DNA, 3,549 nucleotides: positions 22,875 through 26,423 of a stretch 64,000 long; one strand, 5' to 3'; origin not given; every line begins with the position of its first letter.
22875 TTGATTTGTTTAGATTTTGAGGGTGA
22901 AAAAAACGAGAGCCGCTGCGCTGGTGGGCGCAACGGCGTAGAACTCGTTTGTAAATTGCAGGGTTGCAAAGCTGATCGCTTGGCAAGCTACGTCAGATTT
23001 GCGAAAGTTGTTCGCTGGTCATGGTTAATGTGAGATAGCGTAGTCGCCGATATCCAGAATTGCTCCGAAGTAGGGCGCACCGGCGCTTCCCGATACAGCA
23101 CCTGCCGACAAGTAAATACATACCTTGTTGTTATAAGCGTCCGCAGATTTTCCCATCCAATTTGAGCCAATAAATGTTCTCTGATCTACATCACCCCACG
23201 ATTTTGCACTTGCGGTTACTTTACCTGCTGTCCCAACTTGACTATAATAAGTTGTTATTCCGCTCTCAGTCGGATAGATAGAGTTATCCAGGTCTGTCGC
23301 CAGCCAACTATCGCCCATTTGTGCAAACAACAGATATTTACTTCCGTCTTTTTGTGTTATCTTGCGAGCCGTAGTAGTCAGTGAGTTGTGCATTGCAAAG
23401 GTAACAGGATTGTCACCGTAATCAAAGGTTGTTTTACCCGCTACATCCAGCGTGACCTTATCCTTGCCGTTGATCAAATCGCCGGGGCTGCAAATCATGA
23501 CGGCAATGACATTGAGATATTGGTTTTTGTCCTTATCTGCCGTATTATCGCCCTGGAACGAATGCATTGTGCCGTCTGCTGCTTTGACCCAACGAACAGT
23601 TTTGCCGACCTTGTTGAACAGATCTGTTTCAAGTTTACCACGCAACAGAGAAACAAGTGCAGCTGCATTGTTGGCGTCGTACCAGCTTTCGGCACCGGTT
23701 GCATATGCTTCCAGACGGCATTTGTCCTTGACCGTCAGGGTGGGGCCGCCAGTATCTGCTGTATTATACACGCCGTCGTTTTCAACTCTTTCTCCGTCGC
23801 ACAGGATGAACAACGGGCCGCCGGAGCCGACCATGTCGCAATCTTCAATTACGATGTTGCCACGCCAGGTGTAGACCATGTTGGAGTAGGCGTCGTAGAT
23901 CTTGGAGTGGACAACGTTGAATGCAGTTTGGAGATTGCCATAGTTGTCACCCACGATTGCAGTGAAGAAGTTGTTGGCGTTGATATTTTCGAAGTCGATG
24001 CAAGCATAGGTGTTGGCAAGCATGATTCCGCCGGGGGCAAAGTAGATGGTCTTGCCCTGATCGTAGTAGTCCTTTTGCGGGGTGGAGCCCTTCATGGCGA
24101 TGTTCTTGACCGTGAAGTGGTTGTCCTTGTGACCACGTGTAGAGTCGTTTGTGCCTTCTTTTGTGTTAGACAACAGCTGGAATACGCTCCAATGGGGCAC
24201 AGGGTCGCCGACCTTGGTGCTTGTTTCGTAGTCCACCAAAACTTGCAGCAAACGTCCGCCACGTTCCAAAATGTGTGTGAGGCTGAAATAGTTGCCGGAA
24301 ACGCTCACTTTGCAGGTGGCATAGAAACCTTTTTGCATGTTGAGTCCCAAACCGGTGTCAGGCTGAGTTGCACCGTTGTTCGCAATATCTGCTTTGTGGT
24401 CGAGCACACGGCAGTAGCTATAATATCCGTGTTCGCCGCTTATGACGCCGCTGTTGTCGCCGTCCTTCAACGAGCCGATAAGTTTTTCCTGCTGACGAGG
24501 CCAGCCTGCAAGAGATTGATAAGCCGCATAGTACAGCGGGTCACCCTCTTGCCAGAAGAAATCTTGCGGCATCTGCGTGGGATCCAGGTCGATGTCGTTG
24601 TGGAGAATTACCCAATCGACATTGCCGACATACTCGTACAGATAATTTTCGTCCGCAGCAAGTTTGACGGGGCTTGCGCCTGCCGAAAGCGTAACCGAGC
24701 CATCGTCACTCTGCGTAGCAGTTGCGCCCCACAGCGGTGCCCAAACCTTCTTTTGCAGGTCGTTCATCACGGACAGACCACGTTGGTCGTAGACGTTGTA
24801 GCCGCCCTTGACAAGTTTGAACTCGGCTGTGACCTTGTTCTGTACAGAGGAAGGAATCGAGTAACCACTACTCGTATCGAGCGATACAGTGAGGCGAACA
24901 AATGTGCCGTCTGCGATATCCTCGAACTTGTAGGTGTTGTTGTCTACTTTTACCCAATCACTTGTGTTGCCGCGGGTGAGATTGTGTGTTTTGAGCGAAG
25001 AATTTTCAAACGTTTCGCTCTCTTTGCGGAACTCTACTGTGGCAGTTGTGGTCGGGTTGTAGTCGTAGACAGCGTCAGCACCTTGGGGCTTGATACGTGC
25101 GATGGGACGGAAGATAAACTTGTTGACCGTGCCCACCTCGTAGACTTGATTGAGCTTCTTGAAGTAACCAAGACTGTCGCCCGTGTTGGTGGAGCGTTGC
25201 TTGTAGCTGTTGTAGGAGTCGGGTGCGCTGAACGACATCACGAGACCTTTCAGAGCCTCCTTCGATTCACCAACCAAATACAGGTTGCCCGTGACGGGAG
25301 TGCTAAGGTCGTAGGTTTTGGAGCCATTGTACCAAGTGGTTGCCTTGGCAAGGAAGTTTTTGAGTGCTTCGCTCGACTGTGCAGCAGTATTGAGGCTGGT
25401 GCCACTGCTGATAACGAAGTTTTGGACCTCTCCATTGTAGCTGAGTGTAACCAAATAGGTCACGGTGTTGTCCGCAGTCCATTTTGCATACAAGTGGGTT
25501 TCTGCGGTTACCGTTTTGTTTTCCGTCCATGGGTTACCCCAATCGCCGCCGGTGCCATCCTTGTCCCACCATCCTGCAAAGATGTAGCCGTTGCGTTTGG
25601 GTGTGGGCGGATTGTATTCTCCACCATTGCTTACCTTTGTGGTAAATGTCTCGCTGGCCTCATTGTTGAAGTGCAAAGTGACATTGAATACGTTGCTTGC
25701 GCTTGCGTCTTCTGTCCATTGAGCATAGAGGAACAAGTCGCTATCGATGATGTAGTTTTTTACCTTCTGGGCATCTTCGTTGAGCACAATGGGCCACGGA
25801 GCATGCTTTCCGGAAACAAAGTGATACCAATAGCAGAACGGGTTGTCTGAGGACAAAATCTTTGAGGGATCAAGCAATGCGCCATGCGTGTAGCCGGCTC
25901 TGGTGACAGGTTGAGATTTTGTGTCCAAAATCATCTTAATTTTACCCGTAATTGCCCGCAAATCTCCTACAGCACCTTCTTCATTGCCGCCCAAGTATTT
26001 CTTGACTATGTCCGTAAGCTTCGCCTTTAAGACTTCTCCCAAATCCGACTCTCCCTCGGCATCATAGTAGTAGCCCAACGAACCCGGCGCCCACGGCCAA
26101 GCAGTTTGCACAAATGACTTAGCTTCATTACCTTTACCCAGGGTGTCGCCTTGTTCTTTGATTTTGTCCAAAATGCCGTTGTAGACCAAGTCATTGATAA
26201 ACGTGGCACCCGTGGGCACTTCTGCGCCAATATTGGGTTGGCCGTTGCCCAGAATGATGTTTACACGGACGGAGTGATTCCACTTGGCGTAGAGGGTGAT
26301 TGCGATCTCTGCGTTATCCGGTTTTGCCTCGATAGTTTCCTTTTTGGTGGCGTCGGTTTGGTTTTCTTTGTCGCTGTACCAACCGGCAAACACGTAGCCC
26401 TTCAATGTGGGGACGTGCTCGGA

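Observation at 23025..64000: A 41-kb co-directional envelope locus: giant repeat protein, anchored partner, membrane-fused ABC system and giant lipoprotein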

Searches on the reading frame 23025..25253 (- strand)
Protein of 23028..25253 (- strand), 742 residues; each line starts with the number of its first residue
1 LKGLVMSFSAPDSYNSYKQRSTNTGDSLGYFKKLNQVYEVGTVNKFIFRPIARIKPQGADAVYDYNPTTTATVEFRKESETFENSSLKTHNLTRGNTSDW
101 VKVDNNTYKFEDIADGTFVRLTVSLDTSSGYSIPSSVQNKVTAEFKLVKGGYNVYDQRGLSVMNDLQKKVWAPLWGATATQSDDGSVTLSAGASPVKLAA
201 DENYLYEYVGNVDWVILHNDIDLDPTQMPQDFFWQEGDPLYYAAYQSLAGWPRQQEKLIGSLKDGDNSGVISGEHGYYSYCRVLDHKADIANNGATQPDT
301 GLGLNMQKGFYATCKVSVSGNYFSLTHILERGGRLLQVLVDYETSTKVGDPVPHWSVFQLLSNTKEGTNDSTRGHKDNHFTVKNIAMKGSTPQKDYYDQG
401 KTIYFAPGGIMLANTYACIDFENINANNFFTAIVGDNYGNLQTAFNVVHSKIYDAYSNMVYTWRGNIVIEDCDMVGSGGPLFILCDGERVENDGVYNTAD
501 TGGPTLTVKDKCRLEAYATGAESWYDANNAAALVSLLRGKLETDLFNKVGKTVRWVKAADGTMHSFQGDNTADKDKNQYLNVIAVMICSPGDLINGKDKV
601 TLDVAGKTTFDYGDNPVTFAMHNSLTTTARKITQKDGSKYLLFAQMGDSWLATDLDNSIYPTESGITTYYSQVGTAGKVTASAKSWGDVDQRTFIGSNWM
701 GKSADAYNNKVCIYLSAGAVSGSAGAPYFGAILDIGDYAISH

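Call 20: search_solved_structures(query=window:23025-25040:-, max_evalue=1)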
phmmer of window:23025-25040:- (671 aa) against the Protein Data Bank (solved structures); distinct sequences matched with E-value up to 1: 0.

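Call 31: find_homologous_proteins(query=window:23028-25253:-, max_evalue=0.00001)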
Query window:23028-25253:- (742 aa): 64 proteins with E <= 0.00001 among 8000 candidates.
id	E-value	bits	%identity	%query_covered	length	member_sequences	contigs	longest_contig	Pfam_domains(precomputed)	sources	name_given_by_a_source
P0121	2.4e-125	438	38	99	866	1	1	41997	-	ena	-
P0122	8.9e-124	433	37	99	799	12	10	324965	PF07523.19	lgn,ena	-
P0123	6.7e-120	420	38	99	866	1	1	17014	PF07523.19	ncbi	-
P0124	3.0e-116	408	37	99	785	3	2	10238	-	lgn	-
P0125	1.9e-114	402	37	99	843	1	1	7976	-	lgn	-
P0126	3.0e-114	401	36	99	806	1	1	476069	-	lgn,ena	-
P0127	3.7e-114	401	37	98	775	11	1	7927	-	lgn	-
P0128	4.0e-114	401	37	98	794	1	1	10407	PF07523.19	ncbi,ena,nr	ncbi:MAG: bacterial Ig-like domain-containing protein [Clostridia bacterium]|nr:bacterial Ig-like do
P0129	1.1e-113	399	37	99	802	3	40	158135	-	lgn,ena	-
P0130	3.6e-113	398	36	99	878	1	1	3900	-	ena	-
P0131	4.0e-113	398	37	99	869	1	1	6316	-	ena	-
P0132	2.0e-112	395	37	99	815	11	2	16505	-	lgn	-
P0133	2.2e-111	392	37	99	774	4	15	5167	-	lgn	-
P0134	8.3e-111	390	37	99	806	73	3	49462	-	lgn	-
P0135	1.2e-110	389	36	99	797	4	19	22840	-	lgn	-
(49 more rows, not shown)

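Call 50: predict_structure(alignment_id=A3)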
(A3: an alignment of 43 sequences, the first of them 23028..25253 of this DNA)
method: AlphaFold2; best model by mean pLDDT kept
length: 742 residues; sequences in the alignment: 43
mean_pLDDT: 88.1   pTM: 0.90
mean pLDDT of the five models: 88.1, 87.1, 86.6, 86.0, 85.3
residues with pLDDT >= 90: 484; 70-90: 175; 50-70: 59; < 50: 24
segments of 3 or more residues with pLDDT < 50: 368-376, 397-401, 685-688, 702-705
pLDDT, mean of each block of 10 residues (from residue 1): 89 96 87 96 97 92 94 90 74 69 92 89 92 91 96 98 97 98 94 98 97 97 98 96 96 96 94 86 86 78 91 97 96 97 87 96 65 58 97 60 78 94 97 85 87 96 95 95 93 66 92 94 89 90 86 93 90 90 96 86 93 90 93 90 90 84 87 65 50 56 61 94 93 91 56
secondary structure, 60 per line:
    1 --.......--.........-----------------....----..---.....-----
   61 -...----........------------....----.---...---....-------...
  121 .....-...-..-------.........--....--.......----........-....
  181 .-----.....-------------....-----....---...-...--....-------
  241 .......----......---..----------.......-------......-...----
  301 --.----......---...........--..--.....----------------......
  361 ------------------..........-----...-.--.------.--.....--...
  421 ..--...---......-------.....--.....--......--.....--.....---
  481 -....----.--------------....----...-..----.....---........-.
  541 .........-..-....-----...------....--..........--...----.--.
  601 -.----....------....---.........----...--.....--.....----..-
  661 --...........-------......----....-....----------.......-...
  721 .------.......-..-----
elements in order (helices of 4 or more, strands of 3 or more residues): E3-9 H12-20 E38-41 E51-55 E62-64 E69-76 E89-92 E101-103 E107-110 E118-125 E140-148 E151-154 H157-163 H168-175 E177-181 E187-191 H205-208 E214-217 E221-223 H241-247 H252-257 H273-279 E287-289 E294-296 E308-313 E317-327 E334-338 E355-360 E379-388 E411-415 E418-422 E425-427 E431-436 E444-448 E451-455 E458-463 E466-470 E473-477 E482-485 E505-508 E513-515 H523-527 H531-538 H540-549 E554-557 E563-565 H572-575 E578-587 E607-610 E617-620 H624-632 E642-646 E649-653 H663-673 H681-686 H691-694 H696-699 E710-716 H718-721 E728-734

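Call 85: search_protein_representatives(alignment_id=A3)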
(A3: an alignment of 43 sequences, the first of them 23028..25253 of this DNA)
Query: 43 sequences, 792 profile positions. Proteins with E-value up to 0.001 (for the whole library): 5944; up to 1e-10: 2511; up to 1e-30: 893. The best 150 are listed.
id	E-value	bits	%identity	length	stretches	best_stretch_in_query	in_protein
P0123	0.0e+00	1103.0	-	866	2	29-788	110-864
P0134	0.0e+00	1079.5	-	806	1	1-789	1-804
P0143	2.0e-295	998.5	-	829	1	1-789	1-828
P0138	5.4e-294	993.7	-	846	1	1-788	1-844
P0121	3.8e-289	977.7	-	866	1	1-790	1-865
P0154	2.8e-286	968.2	-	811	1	1-790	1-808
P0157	4.6e-285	964.2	-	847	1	1-788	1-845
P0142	1.6e-281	952.4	-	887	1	1-790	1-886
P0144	2.1e-275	932.2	-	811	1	1-787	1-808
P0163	1.5e-260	883.1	-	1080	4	31-787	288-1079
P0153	5.3e-260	881.3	-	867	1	1-788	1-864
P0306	3.1e-256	868.8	-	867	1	1-789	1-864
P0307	2.0e-253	859.5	-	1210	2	98-790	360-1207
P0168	4.4e-253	858.4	-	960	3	31-791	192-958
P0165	2.9e-248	842.5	-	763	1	1-789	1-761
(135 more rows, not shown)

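Call 91: fold_search(model_id=the predicted structure, library=pdb)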
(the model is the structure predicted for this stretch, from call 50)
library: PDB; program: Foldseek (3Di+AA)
matches with E <= 10: 622; with E <= 0.001: 0
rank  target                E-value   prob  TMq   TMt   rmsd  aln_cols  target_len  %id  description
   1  4hwv_A                1.1e-03  0.69  0.15  0.19  16.1       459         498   10  Structure of Pectate Lyase from Acidovorax avenae subsp citrulli (released 2013-10-23)
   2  5g5n_C                5.8e-02  0.84  0.14  0.28   9.9       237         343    9  Structure of the snake adenovirus 1 hexon-interlacing LH3 protein, methylmercury chloride derivative (released 2017-06-07)
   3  5g5n_A                7.1e-02  0.82  0.14  0.28  10.2       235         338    8  Structure of the snake adenovirus 1 hexon-interlacing LH3 protein, methylmercury chloride derivative (released 2017-06-07)
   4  5c1c                  7.1e-02  0.30  0.11  0.23  16.4       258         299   10  Crystal Structure of the Pectin Methylesterase from Aspergillus niger in Deglycosylated Form (released 2015-07-01)
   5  6tgf_E                7.1e-02  0.13  0.13  0.14  20.5       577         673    8  Pantoea stewartii WceF is a glycan biofilm modifying enzyme with a bacteriophage tailspike-like parallel beta-helix fo (released 2020-11-25)
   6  7w1c_A                1.1e-01  0.14  0.10  0.11  13.9       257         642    8  Crystal structure of Klebsiella pneumoniae K1 capsule-specific polysaccharide lyase in a P1 crystal form (released 2022-05-18)
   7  8yjb_G                1.2e-01  0.63  0.09  0.07   8.4       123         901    9  Cryo-EM structure of the human DSS1-INTAC complex (released 2025-03-05)
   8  6qi5_Q                1.3e-01  0.84  0.16  0.29   7.9       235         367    9  Near Atomic Structure of an Atadenovirus Shows a possible gene duplication event and Intergenera Variations in Cementi (released 2020-08-05)
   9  5c1e                  1.4e-01  0.41  0.12  0.25  13.4       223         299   10  Crystal Structure of the Pectin Methylesterase from Aspergillus niger in Penultimately Deglycosylated Form (N-acetylgluc (released 2015-07-01)
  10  7w1d_H                1.4e-01  0.08  0.08  0.09  13.7       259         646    9  Crystal structure of Klebsiella pneumoniae K1 capsule-specific polysaccharide lyase in a C2 crystal form (released 2022-05-18)
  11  8ja4                  1.6e-01  0.63  0.14  0.21   7.5       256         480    7  Structure of the alginate epimerase/lyase (released 2024-05-08)
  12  5w6p_F                1.6e-01  0.03  0.06  0.06  19.0       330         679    9  Crystal structure of Bacteriophage CBA120 tailspike protein 2 enzymatically active domain (TSP2dN, orf211) (released 2018-10-24)
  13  8vv6_D                1.7e-01  0.75  0.08  0.31   8.3       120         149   15  The crystal structure of Brucella abortus FtrA-H151A mutant (released 2025-02-05)
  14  4djm_B                1.7e-01  0.33  0.07  0.20   8.6       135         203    9  Crystal structure of the E. coli chaperone DraB (released 2013-01-16)
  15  5g5o_E                1.8e-01  0.28  0.13  0.23  10.5       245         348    8  Structure of the snake adenovirus 1 hexon-interlacing LH3 protein, native (released 2017-06-07)
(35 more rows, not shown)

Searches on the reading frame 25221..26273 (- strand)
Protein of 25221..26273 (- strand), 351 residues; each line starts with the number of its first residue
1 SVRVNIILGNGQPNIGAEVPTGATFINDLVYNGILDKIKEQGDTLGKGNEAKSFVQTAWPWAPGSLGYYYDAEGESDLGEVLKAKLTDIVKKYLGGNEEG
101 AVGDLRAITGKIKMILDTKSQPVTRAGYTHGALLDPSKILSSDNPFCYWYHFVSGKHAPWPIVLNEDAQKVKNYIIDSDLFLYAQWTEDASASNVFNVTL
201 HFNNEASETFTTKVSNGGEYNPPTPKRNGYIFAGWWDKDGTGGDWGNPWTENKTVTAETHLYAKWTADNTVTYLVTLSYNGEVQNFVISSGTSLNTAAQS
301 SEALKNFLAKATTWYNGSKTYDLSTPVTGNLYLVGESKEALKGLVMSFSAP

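Call 69: search_protein_families(library=pfam, proteins=[window:25221-26273:-], max_evalue=1)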
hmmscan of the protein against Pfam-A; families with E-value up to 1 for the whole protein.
window:25221-26273:- (351 aa): 1 family
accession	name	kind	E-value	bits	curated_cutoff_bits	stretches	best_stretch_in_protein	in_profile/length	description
PF09479.16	Flg_new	-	1.5e-06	28.7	27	1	199-264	2-65/65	Listeria-Bacteroides repeat domain (List_Bact_rpt)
